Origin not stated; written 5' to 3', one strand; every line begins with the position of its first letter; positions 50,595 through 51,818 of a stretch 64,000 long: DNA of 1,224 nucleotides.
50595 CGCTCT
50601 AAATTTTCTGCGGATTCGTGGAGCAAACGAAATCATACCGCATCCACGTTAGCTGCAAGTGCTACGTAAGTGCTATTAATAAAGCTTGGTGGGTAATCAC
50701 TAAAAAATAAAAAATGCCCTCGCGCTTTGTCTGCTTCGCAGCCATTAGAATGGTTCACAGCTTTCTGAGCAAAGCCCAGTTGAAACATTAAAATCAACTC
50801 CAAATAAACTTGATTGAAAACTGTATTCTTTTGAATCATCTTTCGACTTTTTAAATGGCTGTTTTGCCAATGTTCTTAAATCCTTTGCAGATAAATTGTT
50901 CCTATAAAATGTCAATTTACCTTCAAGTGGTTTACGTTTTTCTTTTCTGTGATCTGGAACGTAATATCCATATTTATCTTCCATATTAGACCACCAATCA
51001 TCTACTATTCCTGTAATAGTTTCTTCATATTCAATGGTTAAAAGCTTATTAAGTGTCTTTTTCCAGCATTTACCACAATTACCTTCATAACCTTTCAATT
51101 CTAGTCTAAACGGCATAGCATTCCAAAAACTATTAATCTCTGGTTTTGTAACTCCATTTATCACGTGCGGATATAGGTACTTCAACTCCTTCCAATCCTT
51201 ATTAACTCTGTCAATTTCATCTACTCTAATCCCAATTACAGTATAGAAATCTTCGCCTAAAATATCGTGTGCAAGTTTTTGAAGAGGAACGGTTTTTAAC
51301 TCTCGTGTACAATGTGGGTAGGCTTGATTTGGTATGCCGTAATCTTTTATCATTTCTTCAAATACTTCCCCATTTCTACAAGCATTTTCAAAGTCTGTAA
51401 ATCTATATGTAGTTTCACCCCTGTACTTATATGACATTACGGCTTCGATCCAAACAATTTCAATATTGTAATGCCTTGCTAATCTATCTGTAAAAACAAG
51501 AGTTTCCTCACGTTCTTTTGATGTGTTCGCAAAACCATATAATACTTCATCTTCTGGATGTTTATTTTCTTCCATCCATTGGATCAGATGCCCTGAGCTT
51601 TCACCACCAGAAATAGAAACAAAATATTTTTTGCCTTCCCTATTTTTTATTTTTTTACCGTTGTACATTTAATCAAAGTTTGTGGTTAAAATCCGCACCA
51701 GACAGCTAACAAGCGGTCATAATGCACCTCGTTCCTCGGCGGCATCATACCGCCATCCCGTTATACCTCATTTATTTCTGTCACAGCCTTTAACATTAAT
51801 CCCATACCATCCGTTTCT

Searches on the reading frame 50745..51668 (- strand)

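Call 33: search_protein_families(library=phrogs, proteins=[window:50745-51668:-], max_evalue=0.001)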
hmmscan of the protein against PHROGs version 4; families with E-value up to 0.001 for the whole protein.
window:50745-51668:- (307 aa): 2 families
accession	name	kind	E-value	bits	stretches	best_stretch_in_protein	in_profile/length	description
phrog_424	-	moron, auxiliary metabolic gene and host takeover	2.4e-35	123.4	1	10-306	158-416/460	phosphoadenosine phosphosulfate reductase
phrog_33262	-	moron, auxiliary metabolic gene and host takeover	1e-23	84.6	1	17-306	5-273/495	phosphoadenosine phosphosulfate reductase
